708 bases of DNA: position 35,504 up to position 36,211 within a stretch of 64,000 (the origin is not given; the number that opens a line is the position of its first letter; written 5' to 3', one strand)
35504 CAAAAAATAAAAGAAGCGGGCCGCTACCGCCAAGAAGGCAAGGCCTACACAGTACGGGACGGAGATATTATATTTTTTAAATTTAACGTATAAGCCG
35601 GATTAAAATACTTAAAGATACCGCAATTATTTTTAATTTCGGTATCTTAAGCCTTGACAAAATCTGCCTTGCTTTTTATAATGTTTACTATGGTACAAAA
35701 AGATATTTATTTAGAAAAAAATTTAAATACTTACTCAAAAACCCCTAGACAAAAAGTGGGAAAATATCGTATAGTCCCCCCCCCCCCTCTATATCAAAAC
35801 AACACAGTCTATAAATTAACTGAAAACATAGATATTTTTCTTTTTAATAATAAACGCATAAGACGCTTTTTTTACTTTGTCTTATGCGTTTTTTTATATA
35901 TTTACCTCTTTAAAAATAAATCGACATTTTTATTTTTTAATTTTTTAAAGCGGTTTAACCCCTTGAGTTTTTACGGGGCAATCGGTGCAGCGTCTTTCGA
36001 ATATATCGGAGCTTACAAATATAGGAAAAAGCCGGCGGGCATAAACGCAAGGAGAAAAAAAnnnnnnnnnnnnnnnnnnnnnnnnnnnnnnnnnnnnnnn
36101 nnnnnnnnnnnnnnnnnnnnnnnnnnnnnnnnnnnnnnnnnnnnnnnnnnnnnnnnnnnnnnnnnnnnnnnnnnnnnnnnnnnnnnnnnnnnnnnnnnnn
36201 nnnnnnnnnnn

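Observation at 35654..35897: Orphan consensus promoter + strong terminator define a ~200-nt transcript between ychF and an LRR lipoprotein gene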

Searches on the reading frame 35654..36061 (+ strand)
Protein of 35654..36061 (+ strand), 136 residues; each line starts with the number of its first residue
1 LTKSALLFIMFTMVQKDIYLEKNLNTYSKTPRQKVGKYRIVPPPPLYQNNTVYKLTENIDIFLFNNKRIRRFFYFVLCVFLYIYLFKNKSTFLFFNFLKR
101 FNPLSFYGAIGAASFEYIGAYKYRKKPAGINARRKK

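Call 17: find_homologous_proteins(query=window:35654-36061:+, max_evalue=10)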
Query seq(136 aa) (136 aa): 3 proteins with E <= 10 among 11 candidates.
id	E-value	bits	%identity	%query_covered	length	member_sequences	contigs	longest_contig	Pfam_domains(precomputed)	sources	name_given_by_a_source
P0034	8.7e-83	293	100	100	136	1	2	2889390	-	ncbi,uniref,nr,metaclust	ncbi:hypothetical protein DYQ05_05035 [Treponema pedis]|uniref:Uncharacterized protein n=1 Tax=Trepo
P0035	1.0e-13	69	61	49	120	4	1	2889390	-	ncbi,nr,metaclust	ncbi:hypothetical protein DYQ05_01405 [Treponema pedis]|nr:hypothetical protein DYQ05_01405 [Trepone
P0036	4.3e-9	54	57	46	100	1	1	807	-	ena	-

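Call 18: search_protein_families(library=pfam, proteins=[window:35690-36061:+], max_evalue=1)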
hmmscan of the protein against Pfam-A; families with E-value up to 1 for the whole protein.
seq(124 aa): 0 families

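Call 20: find_encoding_contigs(protein=P0035, flank=4000, max_places=6)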
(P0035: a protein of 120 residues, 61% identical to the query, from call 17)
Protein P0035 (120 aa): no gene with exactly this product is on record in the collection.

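Call 21: find_encoding_contigs(protein=P0036, flank=4000, max_places=6)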
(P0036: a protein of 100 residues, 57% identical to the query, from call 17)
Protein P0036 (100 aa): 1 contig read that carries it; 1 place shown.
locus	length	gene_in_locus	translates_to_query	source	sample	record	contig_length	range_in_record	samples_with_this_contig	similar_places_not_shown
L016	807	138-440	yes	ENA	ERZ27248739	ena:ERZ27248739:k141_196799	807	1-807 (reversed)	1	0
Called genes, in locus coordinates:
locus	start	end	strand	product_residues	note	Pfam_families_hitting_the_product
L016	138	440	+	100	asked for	-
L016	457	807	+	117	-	?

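Call 33: list_cluster_members(proteins=[P0035, P0036, P0034])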
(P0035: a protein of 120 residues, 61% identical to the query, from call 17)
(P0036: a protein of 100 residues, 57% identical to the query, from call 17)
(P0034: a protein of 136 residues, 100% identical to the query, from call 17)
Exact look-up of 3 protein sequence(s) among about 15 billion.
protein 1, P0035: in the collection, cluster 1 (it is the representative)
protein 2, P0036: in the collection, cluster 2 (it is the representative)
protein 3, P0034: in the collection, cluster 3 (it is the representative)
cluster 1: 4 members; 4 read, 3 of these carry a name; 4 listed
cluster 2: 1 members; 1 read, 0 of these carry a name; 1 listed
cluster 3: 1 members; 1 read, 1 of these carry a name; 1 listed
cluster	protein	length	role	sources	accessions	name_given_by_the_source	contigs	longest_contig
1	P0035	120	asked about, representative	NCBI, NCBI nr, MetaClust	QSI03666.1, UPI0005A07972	hypothetical protein DYQ05_01405 [Treponema pedis] | status=active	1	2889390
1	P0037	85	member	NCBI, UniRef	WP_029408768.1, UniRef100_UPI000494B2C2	hypothetical protein, partial [Treponema pedis] | hypothetical protein n=1 Tax=Treponema pedis TaxID=409322 RepID=UPI000494B2C2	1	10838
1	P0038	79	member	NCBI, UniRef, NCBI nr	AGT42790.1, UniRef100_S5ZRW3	hypothetical protein TPE_0294 [Treponema pedis str. T A4] | Uncharacterized protein n=1 Tax=Treponema pedis str. T A4 TaxID=1291379 RepID=S5ZRW3_9SPIR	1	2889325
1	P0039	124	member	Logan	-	-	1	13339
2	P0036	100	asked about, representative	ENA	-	-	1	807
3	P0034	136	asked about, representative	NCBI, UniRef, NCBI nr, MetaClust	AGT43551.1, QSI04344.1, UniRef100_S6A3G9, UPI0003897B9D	hypothetical protein DYQ05_05035 [Treponema pedis] | Uncharacterized protein n=1 Tax=Treponema pedis str. T A4 TaxID=1291379 RepID=S6A3G9_9SPIR | hypothetical protein TPE_1055 [Treponema pedis str. T A4]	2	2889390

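Call 35: find_encoding_contigs(protein=P0039, flank=4000, max_places=6)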
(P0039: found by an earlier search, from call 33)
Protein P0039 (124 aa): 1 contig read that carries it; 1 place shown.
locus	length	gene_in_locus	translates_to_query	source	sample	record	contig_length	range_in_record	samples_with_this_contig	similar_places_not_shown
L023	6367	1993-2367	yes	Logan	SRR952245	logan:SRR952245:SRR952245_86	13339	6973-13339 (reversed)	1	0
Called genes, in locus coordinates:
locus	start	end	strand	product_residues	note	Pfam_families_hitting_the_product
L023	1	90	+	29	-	?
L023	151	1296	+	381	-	PF15428:Imm26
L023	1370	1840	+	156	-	PF00583:Acetyltransf_1, PF13673:Acetyltransf_10 (weak), PF13508:Acetyltransf_7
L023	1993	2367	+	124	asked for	-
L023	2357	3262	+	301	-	PF13306:LRR_5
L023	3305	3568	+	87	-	-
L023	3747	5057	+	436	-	PF07661:MORN_2 (faint)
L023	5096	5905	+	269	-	-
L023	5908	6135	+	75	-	-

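Call 36: find_encoding_contigs(protein=P0038, flank=4000, max_places=6)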
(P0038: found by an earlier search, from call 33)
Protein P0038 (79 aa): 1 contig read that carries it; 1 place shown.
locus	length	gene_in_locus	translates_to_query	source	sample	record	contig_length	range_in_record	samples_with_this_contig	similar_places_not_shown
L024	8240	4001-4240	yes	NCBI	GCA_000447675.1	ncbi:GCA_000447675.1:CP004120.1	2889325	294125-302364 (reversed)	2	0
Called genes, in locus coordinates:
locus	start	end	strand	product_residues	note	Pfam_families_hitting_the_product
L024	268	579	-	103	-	-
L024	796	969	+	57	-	-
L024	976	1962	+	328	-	-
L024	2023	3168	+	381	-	PF15428:Imm26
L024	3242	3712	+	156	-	PF00583:Acetyltransf_1, PF13673:Acetyltransf_10 (weak), PF13508:Acetyltransf_7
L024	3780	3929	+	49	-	-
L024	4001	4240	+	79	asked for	-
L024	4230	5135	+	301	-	PF13306:LRR_5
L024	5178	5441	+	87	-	-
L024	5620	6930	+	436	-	PF07661:MORN_2 (faint)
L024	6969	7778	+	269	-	-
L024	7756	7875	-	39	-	-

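Call 50: search_protein_representatives(alignment_id=A2)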
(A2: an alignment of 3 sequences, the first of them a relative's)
Query: 3 sequences, 116 profile positions. Proteins with E-value up to 0.001 (for the whole library): 7; up to 1e-10: 7; up to 1e-30: 2. The best 7 are listed.
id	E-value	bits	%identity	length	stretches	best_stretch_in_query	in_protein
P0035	1.8e-59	215.4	-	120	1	1-115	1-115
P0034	2.0e-38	147.5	-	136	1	2-116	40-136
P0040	1.6e-27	112.3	-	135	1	4-100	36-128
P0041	9.8e-24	100.1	-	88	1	16-84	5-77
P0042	4.8e-18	81.8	-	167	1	3-101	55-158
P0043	1.2e-11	61.2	-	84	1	42-99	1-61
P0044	1.6e-11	60.7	-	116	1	3-39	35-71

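Call 52: find_encoding_contigs(protein=P0040, flank=3000, max_places=6)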
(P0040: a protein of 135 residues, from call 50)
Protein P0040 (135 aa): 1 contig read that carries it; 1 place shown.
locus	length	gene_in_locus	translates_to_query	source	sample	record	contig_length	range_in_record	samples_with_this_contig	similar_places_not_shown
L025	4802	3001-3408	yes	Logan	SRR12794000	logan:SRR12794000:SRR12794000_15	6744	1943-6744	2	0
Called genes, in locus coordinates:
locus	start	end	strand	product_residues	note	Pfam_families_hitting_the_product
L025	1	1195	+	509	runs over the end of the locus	-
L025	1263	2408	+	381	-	PF15428:Imm26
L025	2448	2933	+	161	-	PF00583:Acetyltransf_1, PF13420:Acetyltransf_4 (weak), PF13673:Acetyltransf_10, PF13508:Acetyltransf_7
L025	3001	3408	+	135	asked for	-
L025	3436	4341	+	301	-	-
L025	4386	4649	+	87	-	-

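Call 53: find_encoding_contigs(protein=P0042, flank=3000, max_places=6)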
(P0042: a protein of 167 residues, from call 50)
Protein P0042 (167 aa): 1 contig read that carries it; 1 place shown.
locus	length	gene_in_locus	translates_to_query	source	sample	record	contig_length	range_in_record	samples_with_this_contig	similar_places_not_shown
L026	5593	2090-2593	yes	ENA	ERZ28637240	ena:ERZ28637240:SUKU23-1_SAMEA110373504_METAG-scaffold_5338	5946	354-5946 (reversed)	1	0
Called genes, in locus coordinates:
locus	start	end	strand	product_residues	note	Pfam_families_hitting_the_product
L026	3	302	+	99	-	?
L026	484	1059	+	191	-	-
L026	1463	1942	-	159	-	-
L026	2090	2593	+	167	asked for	-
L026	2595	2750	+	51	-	-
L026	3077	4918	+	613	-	-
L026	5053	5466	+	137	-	PF06803:DUF1232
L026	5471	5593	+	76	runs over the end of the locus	-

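Call 54: find_encoding_contigs(protein=P0044, flank=3000, max_places=6)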
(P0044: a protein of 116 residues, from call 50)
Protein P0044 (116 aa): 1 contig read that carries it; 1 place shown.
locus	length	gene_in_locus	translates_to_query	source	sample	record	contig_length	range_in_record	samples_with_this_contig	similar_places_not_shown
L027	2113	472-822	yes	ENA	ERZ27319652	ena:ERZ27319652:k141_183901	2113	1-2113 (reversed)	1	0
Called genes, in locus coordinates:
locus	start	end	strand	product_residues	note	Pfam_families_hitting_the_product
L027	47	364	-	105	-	-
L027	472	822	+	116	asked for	-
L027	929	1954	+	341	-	PF13306:LRR_5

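Call 73: find_homologous_proteins(query=A6, max_evalue=0.01)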
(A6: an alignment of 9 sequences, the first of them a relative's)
Query A6 (9 sequences) (135 aa, profile of the alignment): 18 proteins with E <= 0.01 among 1397 candidates.
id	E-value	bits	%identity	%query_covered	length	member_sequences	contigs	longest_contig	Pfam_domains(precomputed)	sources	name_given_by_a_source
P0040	1.1e-53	199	100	100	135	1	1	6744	-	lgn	-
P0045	1.3e-53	199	66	98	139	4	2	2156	-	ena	-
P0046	2.8e-53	198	67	98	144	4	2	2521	-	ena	-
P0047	2.8e-52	195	67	99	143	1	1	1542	-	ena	-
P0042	3.8e-51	191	51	67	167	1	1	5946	-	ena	-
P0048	1.3e-47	179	66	73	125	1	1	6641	-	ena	-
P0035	5.9e-47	177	58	67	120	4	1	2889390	-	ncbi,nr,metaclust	ncbi:hypothetical protein DYQ05_01405 [Treponema pedis]|nr:hypothetical protein DYQ05_01405 [Trepone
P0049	3.7e-42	162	61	70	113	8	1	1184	-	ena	-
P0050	6.5e-42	161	67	67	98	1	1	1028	-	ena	-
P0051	3.2e-41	159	64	68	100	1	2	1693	-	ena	-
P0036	2.3e-38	149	63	47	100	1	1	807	-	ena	-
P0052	8.0e-34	135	47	77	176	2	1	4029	-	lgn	-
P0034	1.8e-33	134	54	49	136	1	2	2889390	-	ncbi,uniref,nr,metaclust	ncbi:hypothetical protein DYQ05_05035 [Treponema pedis]|uniref:Uncharacterized protein n=1 Tax=Trepo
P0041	8.0e-30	122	66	41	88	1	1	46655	-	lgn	-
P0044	3.7e-28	116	66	51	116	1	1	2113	-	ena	-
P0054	1.4e-8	53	69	37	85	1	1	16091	-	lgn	-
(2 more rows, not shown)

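Call 75: find_encoding_contigs(protein=P0054, flank=2500, max_places=4)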
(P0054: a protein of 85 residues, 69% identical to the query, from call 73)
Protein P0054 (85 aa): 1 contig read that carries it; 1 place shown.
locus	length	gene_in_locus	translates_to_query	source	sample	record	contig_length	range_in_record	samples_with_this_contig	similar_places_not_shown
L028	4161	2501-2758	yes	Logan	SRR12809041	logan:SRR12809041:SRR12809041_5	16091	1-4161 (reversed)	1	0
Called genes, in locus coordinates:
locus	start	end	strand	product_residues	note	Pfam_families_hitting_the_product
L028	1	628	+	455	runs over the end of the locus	PF01554:MatE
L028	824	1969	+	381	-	PF15428:Imm26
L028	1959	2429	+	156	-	PF00583:Acetyltransf_1, PF13673:Acetyltransf_10, PF13508:Acetyltransf_7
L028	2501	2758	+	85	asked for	-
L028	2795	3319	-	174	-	PF02086:MethyltransfD12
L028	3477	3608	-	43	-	PF02086:MethyltransfD12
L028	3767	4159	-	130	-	?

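Call 76: find_encoding_contigs(protein=P0046, flank=2500, max_places=4)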
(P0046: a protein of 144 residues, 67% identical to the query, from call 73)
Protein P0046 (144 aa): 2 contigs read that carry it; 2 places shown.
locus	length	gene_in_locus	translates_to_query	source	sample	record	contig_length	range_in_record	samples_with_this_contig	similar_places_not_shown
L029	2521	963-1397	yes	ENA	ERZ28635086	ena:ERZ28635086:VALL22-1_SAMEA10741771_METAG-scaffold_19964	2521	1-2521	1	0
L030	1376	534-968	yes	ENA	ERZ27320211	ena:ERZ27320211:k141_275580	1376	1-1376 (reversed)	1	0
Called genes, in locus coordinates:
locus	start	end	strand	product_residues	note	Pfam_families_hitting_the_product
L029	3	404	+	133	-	?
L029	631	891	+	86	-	PF00583:Acetyltransf_1 (weak), PF13508:Acetyltransf_7 (weak)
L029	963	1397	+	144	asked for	-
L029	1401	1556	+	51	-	-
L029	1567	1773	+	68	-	-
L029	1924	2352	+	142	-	-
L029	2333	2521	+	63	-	?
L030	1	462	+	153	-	?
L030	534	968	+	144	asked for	-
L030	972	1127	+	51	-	-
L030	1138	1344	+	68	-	-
